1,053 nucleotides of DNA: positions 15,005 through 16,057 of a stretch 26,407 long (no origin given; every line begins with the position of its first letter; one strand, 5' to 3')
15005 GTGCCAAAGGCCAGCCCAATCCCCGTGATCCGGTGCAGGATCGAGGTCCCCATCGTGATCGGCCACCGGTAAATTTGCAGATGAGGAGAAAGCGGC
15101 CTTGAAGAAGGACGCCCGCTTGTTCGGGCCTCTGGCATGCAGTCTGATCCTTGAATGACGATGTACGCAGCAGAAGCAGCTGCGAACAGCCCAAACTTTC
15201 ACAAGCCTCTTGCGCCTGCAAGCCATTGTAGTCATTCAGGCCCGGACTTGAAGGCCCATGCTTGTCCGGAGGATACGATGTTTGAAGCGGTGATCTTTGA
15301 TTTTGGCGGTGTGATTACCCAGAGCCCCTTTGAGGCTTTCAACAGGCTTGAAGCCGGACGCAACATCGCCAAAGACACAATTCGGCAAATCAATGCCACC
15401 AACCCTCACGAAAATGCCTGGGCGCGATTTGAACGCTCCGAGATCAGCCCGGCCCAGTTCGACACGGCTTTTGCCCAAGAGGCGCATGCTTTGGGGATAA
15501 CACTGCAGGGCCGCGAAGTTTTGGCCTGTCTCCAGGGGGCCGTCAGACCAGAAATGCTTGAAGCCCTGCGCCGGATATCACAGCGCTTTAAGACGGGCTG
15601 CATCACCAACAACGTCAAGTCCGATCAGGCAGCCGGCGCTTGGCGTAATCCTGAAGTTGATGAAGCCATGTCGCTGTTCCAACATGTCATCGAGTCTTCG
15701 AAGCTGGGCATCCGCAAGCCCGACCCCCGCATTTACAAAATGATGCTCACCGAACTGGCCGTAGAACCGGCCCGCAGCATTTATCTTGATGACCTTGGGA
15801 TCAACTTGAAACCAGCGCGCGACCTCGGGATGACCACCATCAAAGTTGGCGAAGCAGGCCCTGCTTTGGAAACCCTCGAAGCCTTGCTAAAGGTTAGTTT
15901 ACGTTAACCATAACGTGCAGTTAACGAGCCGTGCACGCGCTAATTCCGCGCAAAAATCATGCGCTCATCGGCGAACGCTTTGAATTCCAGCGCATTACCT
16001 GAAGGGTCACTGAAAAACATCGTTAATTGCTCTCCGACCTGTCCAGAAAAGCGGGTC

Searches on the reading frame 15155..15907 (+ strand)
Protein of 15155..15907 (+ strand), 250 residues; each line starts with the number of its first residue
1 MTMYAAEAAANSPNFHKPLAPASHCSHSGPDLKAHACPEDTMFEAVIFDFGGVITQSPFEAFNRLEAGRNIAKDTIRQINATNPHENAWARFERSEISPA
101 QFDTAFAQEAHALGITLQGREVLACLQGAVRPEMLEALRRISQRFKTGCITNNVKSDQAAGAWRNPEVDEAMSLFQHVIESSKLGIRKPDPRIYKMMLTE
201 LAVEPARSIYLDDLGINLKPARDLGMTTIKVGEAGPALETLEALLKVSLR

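Call 10: search_protein_families(library=pfam, proteins=[window:15155-15907:+], max_evalue=0.001)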
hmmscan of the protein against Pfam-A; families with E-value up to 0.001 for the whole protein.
window:15155-15907:+ (250 aa): 2 families
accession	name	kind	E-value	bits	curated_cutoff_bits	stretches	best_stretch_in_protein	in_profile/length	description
PF00702.32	Hydrolase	-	1.3e-12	48.9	26.4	1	44-222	2-188/191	haloacid dehalogenase-like hydrolase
PF13419.12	HAD_2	-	1.4e-08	35.5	23.8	1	132-231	82-178/178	Haloacid dehalogenase-like hydrolase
